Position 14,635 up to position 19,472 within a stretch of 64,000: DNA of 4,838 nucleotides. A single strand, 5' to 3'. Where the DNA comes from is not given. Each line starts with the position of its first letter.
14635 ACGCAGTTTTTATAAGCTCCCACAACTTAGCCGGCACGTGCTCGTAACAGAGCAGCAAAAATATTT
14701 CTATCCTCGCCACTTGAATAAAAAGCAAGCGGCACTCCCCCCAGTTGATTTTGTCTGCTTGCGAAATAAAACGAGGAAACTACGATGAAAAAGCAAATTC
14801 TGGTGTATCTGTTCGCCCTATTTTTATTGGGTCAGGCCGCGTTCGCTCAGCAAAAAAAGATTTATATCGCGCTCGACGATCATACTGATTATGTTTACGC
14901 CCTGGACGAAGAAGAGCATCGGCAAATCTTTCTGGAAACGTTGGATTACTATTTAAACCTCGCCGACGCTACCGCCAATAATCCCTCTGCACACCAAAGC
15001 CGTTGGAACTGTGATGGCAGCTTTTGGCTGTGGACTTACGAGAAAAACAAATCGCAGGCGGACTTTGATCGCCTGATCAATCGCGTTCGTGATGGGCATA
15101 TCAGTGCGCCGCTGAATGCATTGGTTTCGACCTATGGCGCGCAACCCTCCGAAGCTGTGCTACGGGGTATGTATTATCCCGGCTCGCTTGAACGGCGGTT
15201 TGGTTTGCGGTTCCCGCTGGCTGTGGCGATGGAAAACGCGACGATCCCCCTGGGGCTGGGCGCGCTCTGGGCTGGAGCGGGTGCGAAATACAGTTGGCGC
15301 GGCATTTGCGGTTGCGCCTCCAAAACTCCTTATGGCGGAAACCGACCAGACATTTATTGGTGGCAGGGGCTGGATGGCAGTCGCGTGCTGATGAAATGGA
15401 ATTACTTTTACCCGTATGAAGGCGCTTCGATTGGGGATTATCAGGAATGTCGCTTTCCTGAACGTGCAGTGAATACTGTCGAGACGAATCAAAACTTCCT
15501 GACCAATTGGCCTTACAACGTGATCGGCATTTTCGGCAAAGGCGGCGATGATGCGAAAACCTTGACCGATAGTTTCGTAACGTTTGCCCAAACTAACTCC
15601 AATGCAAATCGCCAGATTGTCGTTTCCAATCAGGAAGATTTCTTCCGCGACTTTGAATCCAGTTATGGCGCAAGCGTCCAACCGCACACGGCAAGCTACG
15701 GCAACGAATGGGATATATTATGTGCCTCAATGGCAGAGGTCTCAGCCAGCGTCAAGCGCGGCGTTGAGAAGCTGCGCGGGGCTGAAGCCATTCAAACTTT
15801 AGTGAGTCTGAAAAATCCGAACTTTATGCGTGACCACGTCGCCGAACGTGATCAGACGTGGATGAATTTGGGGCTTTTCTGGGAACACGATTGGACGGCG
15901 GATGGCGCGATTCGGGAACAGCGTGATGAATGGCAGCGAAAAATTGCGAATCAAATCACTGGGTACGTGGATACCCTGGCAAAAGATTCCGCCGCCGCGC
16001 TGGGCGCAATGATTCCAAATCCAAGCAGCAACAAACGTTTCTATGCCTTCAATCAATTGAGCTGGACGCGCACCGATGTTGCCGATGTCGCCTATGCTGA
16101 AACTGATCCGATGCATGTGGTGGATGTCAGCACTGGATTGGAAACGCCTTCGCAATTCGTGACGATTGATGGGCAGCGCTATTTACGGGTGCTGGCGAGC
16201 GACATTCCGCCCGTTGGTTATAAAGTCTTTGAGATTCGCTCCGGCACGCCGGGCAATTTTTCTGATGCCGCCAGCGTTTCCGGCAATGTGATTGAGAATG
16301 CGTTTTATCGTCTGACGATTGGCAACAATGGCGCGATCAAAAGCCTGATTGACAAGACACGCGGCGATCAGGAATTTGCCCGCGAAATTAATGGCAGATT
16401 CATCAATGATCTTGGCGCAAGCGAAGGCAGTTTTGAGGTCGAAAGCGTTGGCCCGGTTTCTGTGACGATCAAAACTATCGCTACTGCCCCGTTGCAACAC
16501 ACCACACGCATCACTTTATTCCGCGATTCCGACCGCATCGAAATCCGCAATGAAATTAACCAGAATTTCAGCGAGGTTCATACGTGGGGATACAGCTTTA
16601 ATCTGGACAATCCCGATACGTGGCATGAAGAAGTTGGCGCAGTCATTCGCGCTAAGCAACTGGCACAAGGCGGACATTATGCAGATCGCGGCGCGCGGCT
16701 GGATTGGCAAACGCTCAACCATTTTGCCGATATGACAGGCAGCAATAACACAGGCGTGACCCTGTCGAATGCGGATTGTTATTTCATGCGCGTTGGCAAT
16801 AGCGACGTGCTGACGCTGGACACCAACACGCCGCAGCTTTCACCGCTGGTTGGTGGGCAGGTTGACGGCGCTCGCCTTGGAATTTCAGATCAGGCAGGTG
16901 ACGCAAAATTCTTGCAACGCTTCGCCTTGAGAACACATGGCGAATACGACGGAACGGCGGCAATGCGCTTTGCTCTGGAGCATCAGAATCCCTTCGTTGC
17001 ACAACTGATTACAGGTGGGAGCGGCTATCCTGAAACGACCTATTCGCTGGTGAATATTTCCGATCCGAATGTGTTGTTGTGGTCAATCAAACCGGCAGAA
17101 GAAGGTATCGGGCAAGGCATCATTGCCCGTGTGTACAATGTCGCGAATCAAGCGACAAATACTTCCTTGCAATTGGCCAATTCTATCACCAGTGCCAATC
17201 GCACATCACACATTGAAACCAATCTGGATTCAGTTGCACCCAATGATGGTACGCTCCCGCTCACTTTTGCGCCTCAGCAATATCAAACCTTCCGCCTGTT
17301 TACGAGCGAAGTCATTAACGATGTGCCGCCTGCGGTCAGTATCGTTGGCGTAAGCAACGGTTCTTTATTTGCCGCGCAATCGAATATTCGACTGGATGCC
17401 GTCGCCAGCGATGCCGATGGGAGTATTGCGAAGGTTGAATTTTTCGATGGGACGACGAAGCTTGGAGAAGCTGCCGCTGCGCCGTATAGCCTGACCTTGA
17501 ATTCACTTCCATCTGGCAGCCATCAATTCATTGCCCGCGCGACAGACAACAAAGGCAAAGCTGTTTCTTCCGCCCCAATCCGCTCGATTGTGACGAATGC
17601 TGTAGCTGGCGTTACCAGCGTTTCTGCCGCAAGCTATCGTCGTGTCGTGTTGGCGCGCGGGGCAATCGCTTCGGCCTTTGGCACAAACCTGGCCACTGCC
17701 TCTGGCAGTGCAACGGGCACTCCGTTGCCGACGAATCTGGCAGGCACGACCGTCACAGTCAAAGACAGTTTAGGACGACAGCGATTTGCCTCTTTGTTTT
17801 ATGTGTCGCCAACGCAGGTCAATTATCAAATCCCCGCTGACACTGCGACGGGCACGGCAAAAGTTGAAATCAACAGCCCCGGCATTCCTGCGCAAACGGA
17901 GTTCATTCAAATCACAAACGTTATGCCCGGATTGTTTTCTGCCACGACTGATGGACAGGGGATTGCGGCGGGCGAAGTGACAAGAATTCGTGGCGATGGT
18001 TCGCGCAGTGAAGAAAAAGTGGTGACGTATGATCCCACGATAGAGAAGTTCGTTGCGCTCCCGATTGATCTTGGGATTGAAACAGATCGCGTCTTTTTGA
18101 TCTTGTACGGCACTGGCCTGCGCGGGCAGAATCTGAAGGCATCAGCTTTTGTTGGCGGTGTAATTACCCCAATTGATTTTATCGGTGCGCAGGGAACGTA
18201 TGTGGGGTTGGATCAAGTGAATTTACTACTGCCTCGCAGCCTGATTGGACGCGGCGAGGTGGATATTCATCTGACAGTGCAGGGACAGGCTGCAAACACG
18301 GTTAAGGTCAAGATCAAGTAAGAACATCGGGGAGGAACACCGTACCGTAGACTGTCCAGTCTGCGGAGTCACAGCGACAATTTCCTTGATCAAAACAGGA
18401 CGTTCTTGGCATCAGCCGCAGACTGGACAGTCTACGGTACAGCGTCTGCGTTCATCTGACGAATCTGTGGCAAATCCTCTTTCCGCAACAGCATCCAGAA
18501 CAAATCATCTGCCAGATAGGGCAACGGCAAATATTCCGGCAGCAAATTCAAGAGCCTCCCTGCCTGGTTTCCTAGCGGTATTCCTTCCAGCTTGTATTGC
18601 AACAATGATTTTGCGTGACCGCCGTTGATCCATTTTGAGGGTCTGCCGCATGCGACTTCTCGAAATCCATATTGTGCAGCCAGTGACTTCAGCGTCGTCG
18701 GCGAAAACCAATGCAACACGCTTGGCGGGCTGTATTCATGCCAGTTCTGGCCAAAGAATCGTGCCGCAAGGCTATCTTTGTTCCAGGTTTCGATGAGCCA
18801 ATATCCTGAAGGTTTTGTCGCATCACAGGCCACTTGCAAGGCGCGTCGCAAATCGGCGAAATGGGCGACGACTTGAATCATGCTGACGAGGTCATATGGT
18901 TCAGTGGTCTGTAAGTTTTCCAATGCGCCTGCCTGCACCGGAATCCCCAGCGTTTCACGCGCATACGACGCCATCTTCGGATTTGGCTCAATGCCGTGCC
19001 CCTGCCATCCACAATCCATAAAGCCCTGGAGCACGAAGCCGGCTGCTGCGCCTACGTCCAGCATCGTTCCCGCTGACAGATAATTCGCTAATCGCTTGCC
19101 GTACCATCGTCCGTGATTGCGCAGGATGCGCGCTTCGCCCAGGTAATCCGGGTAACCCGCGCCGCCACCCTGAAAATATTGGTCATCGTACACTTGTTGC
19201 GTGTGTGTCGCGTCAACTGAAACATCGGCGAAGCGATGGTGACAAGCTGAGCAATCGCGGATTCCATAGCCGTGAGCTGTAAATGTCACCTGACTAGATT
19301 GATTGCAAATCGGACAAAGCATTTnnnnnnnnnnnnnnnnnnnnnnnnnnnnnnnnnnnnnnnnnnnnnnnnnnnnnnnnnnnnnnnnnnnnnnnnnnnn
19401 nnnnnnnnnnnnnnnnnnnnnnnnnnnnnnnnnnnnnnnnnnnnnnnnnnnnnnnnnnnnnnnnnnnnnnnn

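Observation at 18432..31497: Ten-gene operon that looks like an undescribed Arn-like 'protect-flip-deprotect-transfer' amino-sugar modification system using acetyl instead of formyl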

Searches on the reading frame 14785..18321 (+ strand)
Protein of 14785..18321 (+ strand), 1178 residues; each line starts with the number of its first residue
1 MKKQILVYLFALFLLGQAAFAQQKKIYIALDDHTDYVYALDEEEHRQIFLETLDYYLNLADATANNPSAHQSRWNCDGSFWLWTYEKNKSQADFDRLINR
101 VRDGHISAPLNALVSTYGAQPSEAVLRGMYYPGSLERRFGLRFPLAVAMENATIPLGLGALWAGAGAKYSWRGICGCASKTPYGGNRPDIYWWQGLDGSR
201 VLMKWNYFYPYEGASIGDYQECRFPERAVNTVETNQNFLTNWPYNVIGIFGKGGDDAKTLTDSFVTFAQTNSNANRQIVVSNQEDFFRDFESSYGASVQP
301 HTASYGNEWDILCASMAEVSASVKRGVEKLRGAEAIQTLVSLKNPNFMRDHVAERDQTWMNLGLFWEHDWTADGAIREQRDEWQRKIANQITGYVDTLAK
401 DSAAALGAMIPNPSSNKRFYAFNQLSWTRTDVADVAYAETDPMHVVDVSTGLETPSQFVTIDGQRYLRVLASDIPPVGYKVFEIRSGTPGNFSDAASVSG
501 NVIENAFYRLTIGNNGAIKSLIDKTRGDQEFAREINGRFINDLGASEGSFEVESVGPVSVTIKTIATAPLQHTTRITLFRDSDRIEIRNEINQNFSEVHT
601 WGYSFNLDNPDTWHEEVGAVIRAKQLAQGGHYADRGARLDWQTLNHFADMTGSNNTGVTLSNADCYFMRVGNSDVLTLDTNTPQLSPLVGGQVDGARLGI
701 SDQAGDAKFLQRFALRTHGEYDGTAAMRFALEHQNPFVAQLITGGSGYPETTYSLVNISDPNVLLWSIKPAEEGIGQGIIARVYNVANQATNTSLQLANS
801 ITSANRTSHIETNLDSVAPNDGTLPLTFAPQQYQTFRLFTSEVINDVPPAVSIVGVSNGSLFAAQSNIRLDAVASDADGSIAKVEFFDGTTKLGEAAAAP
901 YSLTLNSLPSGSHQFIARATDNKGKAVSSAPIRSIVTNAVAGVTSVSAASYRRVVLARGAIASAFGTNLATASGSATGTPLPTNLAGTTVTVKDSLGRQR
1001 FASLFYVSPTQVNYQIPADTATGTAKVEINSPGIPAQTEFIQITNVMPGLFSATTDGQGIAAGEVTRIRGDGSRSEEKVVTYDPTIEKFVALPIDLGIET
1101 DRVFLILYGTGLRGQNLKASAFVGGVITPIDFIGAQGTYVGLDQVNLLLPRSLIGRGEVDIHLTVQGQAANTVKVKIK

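Call 6: search_protein_families(library=pfam, proteins=[window:14785-18321:+], max_evalue=0.001)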
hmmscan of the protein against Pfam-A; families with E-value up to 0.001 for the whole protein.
window:14785-18321:+ (1178 aa): 2 families
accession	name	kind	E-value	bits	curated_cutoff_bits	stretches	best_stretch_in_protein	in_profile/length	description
PF17957.7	Big_7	-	3.1e-14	53.8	24.1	1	849-914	1-67/70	Bacterial Ig domain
PF17677.7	Glyco_hydro38C2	-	1.1e-07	32.2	22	1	762-836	1-72/72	Glycosyl hydrolases family 38 C-terminal beta sandwich domain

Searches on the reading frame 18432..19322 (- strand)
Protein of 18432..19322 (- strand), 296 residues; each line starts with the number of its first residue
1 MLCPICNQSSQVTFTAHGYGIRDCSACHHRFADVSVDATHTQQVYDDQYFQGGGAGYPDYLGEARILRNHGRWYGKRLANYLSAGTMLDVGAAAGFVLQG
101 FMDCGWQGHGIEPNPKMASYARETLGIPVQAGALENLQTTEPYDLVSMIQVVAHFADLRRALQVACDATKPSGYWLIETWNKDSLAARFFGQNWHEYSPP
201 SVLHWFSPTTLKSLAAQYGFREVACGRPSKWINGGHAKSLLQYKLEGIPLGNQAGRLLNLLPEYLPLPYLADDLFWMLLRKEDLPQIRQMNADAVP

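Call 3: search_protein_families(library=pfam, proteins=[window:18432-19322:-], max_evalue=0.001)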
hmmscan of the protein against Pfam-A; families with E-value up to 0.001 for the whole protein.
window:18432-19322:- (296 aa): 4 families
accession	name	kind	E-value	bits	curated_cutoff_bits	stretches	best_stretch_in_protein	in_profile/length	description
PF13489.12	Methyltransf_23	-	1.8e-19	70.5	27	1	82-221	21-160/164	Methyltransferase domain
PF08241.18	Methyltransf_11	-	7.1e-10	39.8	21.2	1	88-176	1-94/95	Methyltransferase domain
PF08242.18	Methyltransf_12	-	3e-08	34.7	30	1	88-173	1-96/98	Methyltransferase domain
PF13847.12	Methyltransf_31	-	7.2e-07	29.4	27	1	84-185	4-118/145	Methyltransferase domain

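Call 4: search_protein_families(library=ncbifam, proteins=[window:18432-19322:-], max_evalue=0.001)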
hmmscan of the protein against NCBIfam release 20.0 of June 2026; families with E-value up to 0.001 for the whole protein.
window:18432-19322:- (296 aa): 2 families
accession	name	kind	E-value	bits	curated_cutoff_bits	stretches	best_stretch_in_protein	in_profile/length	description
TIGR01983.1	UbiG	equivalog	1.2e-08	34.5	102.95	1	80-186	46-160/228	bifunctional 2-polyprenyl-6-hydroxyphenol methylase/3-demethylubiquinol 3-O-methyltransferase UbiG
TIGR02072.1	BioC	equivalog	0.00059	19.7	184.95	1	80-225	25-176/244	malonyl-ACP O-methyltransferase BioC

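Call 59: search_solved_structures(query=window:18432-19322:-, max_evalue=0.01)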
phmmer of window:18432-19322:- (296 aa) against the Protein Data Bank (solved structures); distinct sequences matched with E-value up to 0.01: 5.
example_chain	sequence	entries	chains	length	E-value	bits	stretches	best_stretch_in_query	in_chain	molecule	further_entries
1vlm_A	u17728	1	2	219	1.9e-06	30.7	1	110-223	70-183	SAM-dependent methyltransferase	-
3e23_A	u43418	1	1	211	0.00027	23.6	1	79-177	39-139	uncharacterized protein RPA2492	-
7pd7_A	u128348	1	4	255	0.0028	20.3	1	86-180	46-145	Methyltransferase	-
1xxl_A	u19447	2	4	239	0.0057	19.3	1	84-181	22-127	YcgJ protein | ycgJ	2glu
3ndi_A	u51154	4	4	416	0.0087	18.7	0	57-237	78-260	Methyltransferase | TcaB9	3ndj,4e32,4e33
